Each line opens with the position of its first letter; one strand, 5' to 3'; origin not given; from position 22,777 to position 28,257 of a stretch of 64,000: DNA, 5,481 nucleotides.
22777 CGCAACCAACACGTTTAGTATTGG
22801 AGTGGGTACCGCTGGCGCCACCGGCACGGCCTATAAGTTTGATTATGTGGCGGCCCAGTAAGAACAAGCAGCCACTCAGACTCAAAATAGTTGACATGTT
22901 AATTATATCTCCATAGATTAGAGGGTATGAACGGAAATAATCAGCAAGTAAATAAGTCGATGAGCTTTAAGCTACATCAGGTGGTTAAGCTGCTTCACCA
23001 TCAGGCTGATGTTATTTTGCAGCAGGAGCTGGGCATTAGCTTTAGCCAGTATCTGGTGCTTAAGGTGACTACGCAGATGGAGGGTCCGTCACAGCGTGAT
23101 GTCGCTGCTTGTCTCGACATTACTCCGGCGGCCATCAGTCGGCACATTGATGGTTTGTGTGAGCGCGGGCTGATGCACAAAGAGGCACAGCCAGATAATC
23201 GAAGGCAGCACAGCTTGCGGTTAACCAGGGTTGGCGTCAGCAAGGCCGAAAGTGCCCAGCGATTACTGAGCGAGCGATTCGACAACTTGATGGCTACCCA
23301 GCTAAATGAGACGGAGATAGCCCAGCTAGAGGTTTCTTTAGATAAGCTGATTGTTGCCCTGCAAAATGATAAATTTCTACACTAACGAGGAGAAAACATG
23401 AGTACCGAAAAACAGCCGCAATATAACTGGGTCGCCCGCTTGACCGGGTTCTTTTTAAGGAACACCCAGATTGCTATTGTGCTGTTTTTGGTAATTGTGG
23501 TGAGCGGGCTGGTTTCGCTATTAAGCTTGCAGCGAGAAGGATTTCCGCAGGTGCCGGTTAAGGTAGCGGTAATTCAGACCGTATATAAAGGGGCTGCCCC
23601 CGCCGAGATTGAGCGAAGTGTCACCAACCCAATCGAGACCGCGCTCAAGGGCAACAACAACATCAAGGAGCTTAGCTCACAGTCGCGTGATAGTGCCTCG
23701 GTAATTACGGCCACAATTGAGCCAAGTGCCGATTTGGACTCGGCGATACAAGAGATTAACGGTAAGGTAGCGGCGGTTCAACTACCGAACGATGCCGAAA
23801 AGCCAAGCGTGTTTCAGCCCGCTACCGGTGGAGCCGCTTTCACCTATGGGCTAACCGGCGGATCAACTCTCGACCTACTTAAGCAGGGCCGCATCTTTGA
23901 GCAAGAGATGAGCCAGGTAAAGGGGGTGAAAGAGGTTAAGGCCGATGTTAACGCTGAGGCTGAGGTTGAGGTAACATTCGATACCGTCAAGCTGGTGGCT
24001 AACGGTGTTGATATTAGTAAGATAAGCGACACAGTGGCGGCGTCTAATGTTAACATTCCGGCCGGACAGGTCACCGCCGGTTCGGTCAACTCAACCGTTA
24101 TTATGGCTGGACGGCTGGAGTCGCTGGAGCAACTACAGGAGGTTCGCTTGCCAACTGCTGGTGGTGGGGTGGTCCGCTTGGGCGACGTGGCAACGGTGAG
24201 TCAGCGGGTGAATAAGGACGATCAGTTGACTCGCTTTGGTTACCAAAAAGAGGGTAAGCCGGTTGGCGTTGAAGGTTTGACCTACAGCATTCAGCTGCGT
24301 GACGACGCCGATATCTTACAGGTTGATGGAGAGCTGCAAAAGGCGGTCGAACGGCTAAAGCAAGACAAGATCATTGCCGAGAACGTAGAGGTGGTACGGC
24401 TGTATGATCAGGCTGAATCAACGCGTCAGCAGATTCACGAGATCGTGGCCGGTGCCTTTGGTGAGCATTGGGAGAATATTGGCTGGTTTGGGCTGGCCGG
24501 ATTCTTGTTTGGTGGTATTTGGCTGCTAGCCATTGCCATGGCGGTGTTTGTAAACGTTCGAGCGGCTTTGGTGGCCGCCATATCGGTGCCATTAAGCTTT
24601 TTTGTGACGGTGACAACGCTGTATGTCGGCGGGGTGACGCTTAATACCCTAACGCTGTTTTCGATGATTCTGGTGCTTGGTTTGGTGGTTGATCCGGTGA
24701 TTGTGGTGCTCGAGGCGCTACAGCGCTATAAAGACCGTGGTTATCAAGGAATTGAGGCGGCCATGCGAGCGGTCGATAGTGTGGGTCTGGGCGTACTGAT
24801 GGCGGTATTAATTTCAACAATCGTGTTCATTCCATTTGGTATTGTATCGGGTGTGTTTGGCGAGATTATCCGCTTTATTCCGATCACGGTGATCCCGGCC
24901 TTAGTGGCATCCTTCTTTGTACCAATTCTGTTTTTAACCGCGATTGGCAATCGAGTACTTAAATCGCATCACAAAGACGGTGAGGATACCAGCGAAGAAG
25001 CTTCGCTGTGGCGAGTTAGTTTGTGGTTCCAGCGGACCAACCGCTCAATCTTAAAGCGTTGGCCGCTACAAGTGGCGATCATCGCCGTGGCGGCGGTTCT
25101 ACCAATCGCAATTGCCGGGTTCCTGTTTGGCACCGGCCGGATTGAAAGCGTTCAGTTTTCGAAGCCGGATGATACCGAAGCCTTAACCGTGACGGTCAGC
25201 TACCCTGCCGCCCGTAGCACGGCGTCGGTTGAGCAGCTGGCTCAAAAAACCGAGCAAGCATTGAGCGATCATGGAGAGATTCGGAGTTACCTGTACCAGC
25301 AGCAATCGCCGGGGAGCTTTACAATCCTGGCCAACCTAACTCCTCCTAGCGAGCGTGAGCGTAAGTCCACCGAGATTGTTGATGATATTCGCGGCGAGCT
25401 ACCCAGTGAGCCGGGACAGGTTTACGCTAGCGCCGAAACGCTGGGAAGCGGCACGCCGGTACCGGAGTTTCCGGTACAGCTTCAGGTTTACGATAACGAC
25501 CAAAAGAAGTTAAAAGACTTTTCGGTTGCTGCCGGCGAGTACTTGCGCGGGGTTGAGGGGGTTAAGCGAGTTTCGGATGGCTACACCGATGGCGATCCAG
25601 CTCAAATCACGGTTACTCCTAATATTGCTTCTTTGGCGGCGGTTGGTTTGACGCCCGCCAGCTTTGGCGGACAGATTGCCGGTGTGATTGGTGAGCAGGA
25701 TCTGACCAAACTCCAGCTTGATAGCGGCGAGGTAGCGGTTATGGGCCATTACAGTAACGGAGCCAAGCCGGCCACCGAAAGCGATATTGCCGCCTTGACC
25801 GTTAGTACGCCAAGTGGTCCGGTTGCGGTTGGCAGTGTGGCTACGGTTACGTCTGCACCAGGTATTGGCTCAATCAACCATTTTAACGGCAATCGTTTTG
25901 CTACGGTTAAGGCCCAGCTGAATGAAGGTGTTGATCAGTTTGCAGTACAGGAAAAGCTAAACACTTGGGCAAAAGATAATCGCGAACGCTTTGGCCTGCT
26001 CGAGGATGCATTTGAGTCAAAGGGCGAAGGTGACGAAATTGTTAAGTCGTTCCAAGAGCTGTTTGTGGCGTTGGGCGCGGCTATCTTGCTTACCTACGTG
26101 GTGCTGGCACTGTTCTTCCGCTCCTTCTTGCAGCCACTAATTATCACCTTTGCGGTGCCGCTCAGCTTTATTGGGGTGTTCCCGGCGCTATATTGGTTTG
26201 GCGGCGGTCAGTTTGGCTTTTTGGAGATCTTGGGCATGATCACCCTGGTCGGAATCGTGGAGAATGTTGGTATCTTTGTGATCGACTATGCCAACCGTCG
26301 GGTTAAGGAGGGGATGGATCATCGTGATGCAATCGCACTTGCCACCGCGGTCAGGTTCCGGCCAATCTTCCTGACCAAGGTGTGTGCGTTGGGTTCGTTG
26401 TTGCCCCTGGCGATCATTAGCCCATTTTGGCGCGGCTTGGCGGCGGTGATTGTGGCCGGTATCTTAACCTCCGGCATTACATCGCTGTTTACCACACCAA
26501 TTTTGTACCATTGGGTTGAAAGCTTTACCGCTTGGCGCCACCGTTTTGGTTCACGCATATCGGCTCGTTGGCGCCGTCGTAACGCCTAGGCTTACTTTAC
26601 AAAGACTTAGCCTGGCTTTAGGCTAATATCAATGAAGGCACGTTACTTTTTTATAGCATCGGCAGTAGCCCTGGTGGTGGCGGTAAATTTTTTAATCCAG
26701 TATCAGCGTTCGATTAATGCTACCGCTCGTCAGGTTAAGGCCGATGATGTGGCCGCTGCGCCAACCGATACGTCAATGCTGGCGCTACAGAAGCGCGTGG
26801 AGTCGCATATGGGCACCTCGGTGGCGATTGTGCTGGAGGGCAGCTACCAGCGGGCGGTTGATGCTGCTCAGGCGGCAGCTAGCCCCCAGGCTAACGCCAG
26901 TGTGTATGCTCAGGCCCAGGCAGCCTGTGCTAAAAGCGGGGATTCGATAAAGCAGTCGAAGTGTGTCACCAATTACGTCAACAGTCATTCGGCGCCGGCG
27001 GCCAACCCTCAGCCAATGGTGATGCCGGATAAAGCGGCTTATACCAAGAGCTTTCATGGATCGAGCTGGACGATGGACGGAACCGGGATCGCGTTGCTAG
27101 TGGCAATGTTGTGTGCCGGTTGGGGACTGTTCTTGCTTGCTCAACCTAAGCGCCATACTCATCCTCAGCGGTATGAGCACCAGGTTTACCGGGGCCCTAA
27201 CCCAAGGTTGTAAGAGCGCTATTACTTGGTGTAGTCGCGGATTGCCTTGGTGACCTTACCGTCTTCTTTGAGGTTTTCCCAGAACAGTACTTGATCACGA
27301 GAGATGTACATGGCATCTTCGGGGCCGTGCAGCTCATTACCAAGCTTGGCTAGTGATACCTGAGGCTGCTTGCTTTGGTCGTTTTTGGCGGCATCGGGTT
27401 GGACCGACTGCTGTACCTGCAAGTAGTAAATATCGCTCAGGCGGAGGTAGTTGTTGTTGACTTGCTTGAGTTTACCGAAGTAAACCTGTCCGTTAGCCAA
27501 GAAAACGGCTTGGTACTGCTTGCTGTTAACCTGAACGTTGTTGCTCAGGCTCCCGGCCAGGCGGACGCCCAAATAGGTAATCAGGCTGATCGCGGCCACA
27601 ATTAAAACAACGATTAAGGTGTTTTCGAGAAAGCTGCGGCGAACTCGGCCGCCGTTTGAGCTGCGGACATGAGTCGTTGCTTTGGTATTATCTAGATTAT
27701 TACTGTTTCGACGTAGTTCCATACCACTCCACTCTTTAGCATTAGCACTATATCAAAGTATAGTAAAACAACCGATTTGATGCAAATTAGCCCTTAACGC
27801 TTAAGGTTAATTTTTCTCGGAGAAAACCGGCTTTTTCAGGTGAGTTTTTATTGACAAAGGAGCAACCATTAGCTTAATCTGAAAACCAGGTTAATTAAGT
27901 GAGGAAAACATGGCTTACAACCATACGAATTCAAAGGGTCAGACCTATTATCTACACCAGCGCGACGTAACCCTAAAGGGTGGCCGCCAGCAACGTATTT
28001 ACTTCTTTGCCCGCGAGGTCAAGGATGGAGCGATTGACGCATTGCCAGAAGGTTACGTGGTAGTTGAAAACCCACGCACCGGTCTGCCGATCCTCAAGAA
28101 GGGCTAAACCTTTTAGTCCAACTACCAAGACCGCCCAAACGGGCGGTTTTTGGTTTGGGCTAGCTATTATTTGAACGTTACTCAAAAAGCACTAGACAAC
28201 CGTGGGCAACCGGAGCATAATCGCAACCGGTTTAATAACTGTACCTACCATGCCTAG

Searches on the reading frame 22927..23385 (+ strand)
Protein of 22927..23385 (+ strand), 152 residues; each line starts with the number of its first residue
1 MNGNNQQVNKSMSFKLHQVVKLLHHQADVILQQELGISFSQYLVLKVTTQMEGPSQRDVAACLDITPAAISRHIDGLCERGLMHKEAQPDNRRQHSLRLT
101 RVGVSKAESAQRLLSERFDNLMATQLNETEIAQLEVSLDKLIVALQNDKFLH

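Call 18: search_protein_families(library=pfam, proteins=[window:22927-23385:+], max_evalue=0.001)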
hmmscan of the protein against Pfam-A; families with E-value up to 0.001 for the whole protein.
window:22927-23385:+ (152 aa): 3 families
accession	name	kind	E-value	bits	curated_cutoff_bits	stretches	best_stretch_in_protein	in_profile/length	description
PF12802.13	MarR_2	-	5e-10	39.8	27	1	35-94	1-61/61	MarR family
PF01047.28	MarR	-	1.8e-08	34.6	24.6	1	39-94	3-58/59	MarR family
PF13463.12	HTH_27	-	0.00038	21.1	22.2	1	43-101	7-66/68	Winged helix DNA-binding domain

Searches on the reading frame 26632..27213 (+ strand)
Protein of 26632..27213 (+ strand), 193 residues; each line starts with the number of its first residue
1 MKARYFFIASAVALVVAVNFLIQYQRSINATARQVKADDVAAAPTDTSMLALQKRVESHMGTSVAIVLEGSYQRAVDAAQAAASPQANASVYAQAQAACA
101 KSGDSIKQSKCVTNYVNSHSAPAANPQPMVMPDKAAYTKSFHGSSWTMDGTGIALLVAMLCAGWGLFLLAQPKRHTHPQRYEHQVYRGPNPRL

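Call 3: search_protein_families(library=pfam, proteins=[window:26632-27213:+], max_evalue=1)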
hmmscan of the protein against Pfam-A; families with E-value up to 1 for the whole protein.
window:26632-27213:+ (193 aa): 1 family
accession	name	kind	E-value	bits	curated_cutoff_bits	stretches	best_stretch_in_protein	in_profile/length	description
PF03707.21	MHYT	-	0.02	15.3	21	1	143-176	20-53/59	Bacterial signalling protein N terminal repeat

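Call 4: search_protein_families(library=ncbifam, proteins=[window:26632-27213:+], max_evalue=1)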
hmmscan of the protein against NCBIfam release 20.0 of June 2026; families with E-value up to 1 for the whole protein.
window:26632-27213:+ (193 aa): 1 family
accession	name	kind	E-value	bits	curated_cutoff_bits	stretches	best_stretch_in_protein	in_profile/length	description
TIGR04199.1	exosort_xrtJ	exception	0.069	12.1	200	1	4-84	298-381/522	exosortase J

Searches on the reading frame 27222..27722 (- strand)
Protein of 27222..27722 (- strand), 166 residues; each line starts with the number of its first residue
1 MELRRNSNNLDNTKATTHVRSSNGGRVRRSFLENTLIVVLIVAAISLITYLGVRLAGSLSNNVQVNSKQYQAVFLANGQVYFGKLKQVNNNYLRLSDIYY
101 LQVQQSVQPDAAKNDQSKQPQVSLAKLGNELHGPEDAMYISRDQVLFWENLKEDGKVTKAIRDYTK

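Call 3: search_protein_families(library=pfam, proteins=[window:27222-27722:-], max_evalue=1)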
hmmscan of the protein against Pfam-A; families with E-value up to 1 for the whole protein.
window:27222-27722:- (166 aa): 0 families

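Call 4: search_protein_families(library=ncbifam, proteins=[window:27222-27722:-], max_evalue=1)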
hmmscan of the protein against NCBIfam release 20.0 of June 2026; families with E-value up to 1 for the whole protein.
window:27222-27722:- (166 aa): 1 family
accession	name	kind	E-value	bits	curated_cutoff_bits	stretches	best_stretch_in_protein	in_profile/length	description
NF052260.1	SCO2583_fam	equivalog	0.07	11.8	205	1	16-78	51-112/354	SCO2583 family membrane protein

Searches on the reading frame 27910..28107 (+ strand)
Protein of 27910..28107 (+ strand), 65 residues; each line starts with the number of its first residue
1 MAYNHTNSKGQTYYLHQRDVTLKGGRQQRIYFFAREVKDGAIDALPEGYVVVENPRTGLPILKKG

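Call 43: search_protein_families(library=pfam, proteins=[window:27910-28107:+], max_evalue=0.01)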
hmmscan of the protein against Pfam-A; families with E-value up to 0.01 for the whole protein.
window:27910-28107:+ (65 aa): 0 families
